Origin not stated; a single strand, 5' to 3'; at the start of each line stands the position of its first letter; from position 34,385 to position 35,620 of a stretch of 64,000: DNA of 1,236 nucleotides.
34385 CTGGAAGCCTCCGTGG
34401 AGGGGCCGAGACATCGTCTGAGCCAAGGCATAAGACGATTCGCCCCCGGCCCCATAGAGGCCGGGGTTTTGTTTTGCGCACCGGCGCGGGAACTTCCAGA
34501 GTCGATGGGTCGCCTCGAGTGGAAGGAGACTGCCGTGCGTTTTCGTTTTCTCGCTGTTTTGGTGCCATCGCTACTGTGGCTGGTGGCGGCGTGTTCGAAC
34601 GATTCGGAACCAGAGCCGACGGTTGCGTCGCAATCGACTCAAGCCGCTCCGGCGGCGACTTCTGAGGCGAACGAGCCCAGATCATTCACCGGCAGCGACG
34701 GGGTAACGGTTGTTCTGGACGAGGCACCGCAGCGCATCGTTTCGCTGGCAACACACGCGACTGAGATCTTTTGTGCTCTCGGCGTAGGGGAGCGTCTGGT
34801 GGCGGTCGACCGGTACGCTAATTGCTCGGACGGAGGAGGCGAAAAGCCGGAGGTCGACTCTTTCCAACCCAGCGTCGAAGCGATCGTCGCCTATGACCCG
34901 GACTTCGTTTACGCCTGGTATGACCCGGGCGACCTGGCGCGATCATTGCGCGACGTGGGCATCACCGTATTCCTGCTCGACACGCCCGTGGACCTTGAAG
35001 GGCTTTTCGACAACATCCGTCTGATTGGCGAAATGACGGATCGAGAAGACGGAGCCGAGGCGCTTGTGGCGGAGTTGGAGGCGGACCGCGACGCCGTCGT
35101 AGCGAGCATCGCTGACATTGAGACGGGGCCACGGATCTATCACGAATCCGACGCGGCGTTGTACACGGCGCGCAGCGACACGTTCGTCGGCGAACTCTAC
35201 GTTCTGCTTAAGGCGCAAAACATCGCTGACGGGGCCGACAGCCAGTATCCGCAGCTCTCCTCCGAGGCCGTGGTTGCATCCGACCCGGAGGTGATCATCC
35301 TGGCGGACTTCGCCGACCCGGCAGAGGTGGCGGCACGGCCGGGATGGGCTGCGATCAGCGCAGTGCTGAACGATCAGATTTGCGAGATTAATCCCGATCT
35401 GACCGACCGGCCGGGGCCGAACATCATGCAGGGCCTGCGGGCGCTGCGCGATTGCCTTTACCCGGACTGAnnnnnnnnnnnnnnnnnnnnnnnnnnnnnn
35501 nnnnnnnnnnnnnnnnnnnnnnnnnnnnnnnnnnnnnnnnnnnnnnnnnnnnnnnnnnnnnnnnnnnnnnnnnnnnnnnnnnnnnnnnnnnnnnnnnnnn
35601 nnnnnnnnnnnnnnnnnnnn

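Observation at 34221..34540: Cobalamin riboswitch with terminator-type expression platform controlling a btuFCD-like importer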

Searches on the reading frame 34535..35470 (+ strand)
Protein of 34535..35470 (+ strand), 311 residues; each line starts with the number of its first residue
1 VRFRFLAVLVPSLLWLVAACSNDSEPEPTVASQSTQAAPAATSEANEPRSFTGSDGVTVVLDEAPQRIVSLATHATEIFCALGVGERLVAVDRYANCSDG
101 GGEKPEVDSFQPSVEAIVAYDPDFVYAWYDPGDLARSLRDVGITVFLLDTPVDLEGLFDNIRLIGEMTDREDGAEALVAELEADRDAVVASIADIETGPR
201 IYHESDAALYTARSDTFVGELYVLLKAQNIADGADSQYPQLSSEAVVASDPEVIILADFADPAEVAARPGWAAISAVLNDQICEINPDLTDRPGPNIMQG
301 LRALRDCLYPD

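Call 7: search_protein_families(library=pfam, proteins=[window:34535-35470:+])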
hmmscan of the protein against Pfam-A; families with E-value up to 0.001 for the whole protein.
window:34535-35470:+ (311 aa): 1 family
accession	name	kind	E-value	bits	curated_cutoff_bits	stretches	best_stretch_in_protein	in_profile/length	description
PF01497.23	Peripla_BP_2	-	9.5e-31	107.4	27.5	1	68-288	1-234/235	Periplasmic binding protein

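Call 8: search_protein_families(library=ncbifam, proteins=[window:34535-35470:+])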
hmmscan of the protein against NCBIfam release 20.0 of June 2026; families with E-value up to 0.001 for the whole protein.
window:34535-35470:+ (311 aa): 9 families
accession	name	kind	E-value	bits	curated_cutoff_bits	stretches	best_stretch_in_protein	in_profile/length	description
TIGR04281.1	peripla_PGF_1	equivalog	1.2e-40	139.7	325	1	48-311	4-267/330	PGF-CTERM-anchored ABC transporter substrate-binding protein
NF002894.0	PRK03379.1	equivalog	6.8e-18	64.8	234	1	60-299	19-253/266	vitamin B12 ABC transporter substrate-binding protein BtuF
TIGR03868.1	F420-O_ABCperi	hypoth_equivalog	2.8e-15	56.3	392.4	1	56-259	8-230/287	putative F420-0 ABC transporter substrate-binding protein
TIGR03659.1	IsdE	equivalog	8.5e-13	48.1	298.65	1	61-308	34-291/292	heme ABC transporter substrate-binding protein IsdE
NF010649.0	PRK14048.1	equivalog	2.4e-08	33.5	374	1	137-256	143-268/374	ferrichrome/ferrioxamine B periplasmic transporter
NF008501.1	PRK11411.1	subfamily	7.7e-08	31.6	320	1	111-289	91-273/303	Fe(3+) dicitrate ABC transporter substrate-binding protein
NF052484.1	sider_BP_EitA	equivalog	4.9e-07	29.2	640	0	55-127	26-103/328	siderophore ABC transporter substrate-binding protein EitA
NF038402.1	TroA_like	subfamily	4.9e-05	23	30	1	67-258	1-187/219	helical backbone metal receptor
NF008200.0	PRK10957.1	equivalog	0.00016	20.7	205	0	17-79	18-70/330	Fe2+-enterobactin ABC transporter substrate-binding protein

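Call 9: find_homologous_proteins(query=window:34535-35470:+)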
Query window:34535-35470:+ (311 aa): 551 proteins with E <= 0.001 among 8000 candidates; the best 120 are listed.
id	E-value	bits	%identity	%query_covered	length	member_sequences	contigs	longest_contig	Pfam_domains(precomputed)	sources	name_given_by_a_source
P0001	3.8e-198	675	99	100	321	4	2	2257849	PF01497.24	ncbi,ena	-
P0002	1.2e-176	605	89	100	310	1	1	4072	PF01497.24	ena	-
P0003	1.6e-175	601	88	100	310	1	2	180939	PF01497.24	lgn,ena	-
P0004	1.6e-152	525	77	100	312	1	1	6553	PF01497.24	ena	-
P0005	1.3e-150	519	78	94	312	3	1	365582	PF01497.24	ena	-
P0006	1.8e-142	492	73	100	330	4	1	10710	PF01497.24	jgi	jgi:iron complex transport system substrate-binding protein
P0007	7.2e-142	491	73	100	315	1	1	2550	PF01497.24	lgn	-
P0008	7.8e-142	490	73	100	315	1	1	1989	PF01497.24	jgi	jgi:cobalamin transport system substrate-binding protein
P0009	5.6e-140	484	71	100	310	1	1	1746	PF01497.24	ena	-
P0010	5.7e-139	481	71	100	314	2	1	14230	PF01497.24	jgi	-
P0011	1.3e-137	477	71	94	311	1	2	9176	PF01497.24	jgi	jgi:iron complex transport system substrate-binding protein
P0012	1.2e-136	473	71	94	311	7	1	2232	PF01497.24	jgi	jgi:iron complex transport system substrate-binding protein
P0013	2.3e-136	472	71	94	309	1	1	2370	PF01497.24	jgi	jgi:iron complex transport system substrate-binding protein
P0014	5.0e-135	468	69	98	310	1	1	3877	PF01497.24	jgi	jgi:iron complex transport system substrate-binding protein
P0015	8.2e-135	467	70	100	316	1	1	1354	PF01497.24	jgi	jgi:cobalamin transport system substrate-binding protein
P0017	8.0e-134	464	69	94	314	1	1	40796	PF01497.24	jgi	jgi:cobalamin transport system substrate-binding protein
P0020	1.3e-130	454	66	100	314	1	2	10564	PF01497.24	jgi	jgi:cobalamin transport system substrate-binding protein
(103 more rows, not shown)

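Call 12: find_related_loci(query=A1, collection=genome_contigs, flank=4000)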
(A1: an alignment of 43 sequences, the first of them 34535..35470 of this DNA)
Query A1 (311 aa) in genome_contigs; peptide patterns used: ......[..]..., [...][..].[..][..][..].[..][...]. (x = any residue, [..] = any of these).
173 stretches matched a pattern; 54 encode a relative of the query (tblastn E <= 1e-3); 54 distinct loci.
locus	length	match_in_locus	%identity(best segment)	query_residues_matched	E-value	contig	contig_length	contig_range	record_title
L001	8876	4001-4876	78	20-311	1e-152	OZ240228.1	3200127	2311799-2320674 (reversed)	MAG: Dehalococcoidia bacterium isolate b56f2f09-7e5b-4802-a3f6-047262c577dd genome assembly, chromosome: 1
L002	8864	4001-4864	71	19-311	6e-138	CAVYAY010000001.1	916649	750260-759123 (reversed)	MAG: uncultured Chloroflexia bacterium isolate MFD04944.bin.2.8 genome assembly, contig: contig_15767, whole genome shot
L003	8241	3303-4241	71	1-311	4e-136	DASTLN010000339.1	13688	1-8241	MAG TPA_asm: Dehalococcoidia bacterium isolate SMAG_U2898 k141_2214927, whole genome shotgun sequence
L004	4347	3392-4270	58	1-311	2e-111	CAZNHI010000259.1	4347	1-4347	MAG TPA_asm: uncultured Dehalococcoidia bacterium isolate SRP136066_co1_19 genome assembly, contig: NODE_37895_length_43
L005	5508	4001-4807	59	43-311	2e-106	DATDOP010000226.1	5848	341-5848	MAG TPA_asm: Dehalococcoidia bacterium isolate SMAG_U7897 k141_2936696, whole genome shotgun sequence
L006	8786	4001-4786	56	50-311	2e-89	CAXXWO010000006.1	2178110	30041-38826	MAG: Dehalococcoidia bacterium isolate 204de4e1-c287-45d7-aaf3-804ba6232c2e genome assembly, contig: contig_6, whole gen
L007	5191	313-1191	48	19-311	3e-86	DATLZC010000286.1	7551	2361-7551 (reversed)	MAG TPA_asm: Dehalococcoidia bacterium isolate SMAG_U13288 k141_548261, whole genome shotgun sequence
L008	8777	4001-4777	51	56-311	9e-82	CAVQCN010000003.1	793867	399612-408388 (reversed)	MAG: uncultured Chloroflexia bacterium isolate MFD02416.bin.1.135 genome assembly, contig: contig_41905, whole genome sh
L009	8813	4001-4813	51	48-311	5e-80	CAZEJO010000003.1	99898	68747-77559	MAG TPA_asm: uncultured Dehalococcoidia bacterium isolate SRP214966_co7_243 genome assembly, contig: NODE_69_length_9989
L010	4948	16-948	44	2-311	1e-79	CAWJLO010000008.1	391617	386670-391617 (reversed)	MAG: uncultured Chloroflexia bacterium isolate MFD02416.bin.1.78 genome assembly, contig: contig_24217, whole genome sho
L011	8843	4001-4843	47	34-311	6e-79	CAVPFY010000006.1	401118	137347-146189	MAG: uncultured Chloroflexia bacterium isolate MFD10007.bin.3.387 genome assembly, contig: contig_34358, whole genome sh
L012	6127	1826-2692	46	20-311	2e-78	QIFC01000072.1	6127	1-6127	MAG: Chloroflexi bacterium isolate SZUA-185 Ga0063294_10029357, whole genome shotgun sequence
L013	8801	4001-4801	45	48-311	3e-78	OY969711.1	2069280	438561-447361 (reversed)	MAG: uncultured Chloroflexia bacterium isolate MFD09730.bin.c.1 genome assembly, chromosome: 1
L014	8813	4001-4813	49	48-311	5e-77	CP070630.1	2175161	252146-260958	MAG: Dehalococcoidia bacterium isolate bin98 chromosome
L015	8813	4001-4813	47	48-311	7e-76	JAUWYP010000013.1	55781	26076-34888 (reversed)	MAG: Dehalococcoidia bacterium isolate CSMAG_2713 CSMAG_2713_k141_289598_length_55781_cov_36.4551, whole genome shotgun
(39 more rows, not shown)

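Call 27: find_related_loci(query=window:34535-35470:+, collection=metagenome_contigs, flank=1200)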
Query window:34535-35470:+ (311 aa) in metagenome_contigs; peptide patterns used: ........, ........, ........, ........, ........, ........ (x = any residue, [..] = any of these).
112 stretches matched a pattern; 2 encode a relative of the query (tblastn E <= 1e-3); 2 distinct loci.
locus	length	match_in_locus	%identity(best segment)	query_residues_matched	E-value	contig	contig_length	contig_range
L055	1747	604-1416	43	48-311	3e-71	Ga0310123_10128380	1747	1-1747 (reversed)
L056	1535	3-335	87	201-311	6e-63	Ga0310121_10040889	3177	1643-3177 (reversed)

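Call 28: find_encoding_contigs(protein=P0002, flank=700, max_places=2)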
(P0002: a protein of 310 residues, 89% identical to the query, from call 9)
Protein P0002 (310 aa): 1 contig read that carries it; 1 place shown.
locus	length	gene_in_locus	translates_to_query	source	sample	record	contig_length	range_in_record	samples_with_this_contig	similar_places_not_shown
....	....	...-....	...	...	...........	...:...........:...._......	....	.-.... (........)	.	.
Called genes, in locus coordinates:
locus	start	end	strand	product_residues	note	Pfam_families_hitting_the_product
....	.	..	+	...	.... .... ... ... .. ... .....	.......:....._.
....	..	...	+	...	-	-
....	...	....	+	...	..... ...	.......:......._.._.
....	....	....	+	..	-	?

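Call 29: find_encoding_contigs(protein=P0003, flank=700, max_places=2)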
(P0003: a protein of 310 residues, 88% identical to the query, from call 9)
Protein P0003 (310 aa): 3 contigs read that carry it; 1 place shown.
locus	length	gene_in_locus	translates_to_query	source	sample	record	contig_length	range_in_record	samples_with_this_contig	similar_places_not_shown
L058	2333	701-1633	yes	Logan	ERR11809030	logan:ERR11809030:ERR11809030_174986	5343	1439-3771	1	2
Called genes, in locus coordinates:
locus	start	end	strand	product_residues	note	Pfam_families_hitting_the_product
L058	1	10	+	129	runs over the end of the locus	PF07883:Cupin_2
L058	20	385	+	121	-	-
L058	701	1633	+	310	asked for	PF01497:Peripla_BP_2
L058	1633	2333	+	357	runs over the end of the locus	PF01032:FecCD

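Call 30: find_encoding_contigs(protein=P0004, flank=700, max_places=2)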
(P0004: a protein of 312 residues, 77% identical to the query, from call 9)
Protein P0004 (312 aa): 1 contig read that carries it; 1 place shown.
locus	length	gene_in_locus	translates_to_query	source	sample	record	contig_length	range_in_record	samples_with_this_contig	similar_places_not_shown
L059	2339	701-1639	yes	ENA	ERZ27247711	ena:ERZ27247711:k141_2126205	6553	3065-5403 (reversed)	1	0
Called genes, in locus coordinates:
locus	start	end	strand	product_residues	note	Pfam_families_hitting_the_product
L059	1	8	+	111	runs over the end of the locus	PF07883:Cupin_2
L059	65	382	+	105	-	-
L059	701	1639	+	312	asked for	PF01497:Peripla_BP_2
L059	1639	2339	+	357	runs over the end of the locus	PF01032:FecCD, PF00950:ABC-3 (weak)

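Call 31: find_encoding_contigs(protein=P0006, flank=700, max_places=2)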
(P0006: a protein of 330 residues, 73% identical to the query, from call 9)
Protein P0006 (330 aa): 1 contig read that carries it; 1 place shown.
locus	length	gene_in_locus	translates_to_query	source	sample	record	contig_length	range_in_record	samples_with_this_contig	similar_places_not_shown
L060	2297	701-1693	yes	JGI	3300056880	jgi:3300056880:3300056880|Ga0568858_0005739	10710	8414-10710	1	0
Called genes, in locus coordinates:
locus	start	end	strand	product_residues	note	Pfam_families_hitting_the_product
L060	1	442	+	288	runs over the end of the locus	PF06271:RDD (weak)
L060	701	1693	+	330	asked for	PF01497:Peripla_BP_2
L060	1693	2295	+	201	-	?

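Call 32: find_encoding_contigs(protein=P0010, flank=700, max_places=2)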
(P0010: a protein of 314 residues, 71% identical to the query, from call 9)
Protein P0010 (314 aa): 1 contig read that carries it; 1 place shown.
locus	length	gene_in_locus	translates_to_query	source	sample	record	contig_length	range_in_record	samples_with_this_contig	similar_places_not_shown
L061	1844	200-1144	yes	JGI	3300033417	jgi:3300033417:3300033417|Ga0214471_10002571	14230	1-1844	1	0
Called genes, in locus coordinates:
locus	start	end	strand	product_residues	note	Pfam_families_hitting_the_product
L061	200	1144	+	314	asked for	PF01497:Peripla_BP_2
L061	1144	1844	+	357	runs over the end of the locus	PF01032:FecCD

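Call 33: find_encoding_contigs(protein=P0011, flank=700, max_places=2)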
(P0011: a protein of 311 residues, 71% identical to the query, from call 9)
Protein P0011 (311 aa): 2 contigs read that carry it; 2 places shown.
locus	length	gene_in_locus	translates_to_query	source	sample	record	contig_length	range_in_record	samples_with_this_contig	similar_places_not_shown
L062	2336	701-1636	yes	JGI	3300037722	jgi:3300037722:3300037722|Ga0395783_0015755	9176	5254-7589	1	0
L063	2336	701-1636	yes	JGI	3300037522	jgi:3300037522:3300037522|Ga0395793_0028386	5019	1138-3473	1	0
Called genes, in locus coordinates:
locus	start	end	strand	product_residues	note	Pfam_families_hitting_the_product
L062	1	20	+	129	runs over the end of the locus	PF07883:Cupin_2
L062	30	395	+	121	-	-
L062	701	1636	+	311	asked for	PF01497:Peripla_BP_2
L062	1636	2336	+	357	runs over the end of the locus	PF01032:FecCD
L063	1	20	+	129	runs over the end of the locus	PF07883:Cupin_2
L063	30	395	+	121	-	-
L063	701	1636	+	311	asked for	PF01497:Peripla_BP_2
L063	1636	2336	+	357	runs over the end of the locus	PF01032:FecCD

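Call 34: find_encoding_contigs(protein=P0017, flank=700, max_places=2)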
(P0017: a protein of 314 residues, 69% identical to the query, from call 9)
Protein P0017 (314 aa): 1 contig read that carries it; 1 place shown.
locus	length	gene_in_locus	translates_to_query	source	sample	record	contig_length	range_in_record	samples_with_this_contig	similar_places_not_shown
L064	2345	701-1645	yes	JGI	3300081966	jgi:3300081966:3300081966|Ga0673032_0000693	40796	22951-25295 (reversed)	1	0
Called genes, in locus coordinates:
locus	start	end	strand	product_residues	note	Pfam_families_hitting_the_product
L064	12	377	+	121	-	-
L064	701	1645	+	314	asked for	PF01497:Peripla_BP_2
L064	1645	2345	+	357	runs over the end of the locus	PF01032:FecCD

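Call 35: find_encoding_contigs(protein=P0020, flank=700, max_places=2)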
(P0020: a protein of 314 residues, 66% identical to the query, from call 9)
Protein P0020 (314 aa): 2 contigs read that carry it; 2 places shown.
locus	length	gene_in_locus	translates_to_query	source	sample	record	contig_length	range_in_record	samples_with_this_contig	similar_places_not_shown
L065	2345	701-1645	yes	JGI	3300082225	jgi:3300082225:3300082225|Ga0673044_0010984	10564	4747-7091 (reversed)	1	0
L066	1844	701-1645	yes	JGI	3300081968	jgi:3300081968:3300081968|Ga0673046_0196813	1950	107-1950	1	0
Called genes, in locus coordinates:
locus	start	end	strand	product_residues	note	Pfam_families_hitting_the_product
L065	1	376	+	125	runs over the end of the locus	-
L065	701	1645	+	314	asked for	PF01497:Peripla_BP_2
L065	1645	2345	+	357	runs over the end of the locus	PF01032:FecCD, PF00950:ABC-3 (faint)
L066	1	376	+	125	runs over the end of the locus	-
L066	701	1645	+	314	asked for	PF01497:Peripla_BP_2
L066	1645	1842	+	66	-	?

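Call 39: search_solved_structures(query=window:34535-35470:+, max_evalue=0.001)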
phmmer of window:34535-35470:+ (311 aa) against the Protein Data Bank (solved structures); distinct sequences matched with E-value up to 0.001: 22.
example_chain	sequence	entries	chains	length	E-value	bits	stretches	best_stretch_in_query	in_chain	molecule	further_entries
4m7o_A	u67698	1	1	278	3.5e-27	99.1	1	58-309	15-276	Iron-binding protein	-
5ysc_A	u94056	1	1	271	6.9e-23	85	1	66-302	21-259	Vitamin B12-binding protein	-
2r7a_A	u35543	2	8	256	2.8e-15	60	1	65-310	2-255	Bacterial heme binding protein | Periplasmic HEME binding protein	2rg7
4mlz_A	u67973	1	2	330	1.2e-12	51.3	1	16-308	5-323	Periplasmic binding protein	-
4hn9_A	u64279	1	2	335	1.5e-11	47.7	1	46-310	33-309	Iron complex transport system substrate-binding protein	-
2r79_A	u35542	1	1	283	2.8e-10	43.6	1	65-310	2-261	Periplasmic binding protein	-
4ovk_A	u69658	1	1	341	5.8e-10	42.6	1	109-261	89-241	Periplasmic binding protein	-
4n01_A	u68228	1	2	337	2.6e-09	40.4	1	49-261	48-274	Periplasmic binding protein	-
5khl_B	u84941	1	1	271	4.3e-09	39.7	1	65-258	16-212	Hemin ABC transporter, periplasmic hemin-binding protein HutB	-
5m2q_A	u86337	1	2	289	8.7e-09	38.7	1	61-298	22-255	Outer membrane protein A,Vitamin B12-binding protein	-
4pag_A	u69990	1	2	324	2.1e-08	37.4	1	112-302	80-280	Periplasmic binding protein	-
5m34_A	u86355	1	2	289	2.2e-08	37.4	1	61-298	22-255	Vitamin B12-binding protein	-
5b58_T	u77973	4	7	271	3.2e-08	36.8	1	74-273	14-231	Putative hemin transport system, substrate-binding protein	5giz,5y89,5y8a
5ovw_A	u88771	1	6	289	4.2e-08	36.5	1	61-298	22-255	Vitamin B12-binding protein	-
5m29_A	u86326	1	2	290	4.2e-08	36.5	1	61-298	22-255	Vitamin B12-binding protein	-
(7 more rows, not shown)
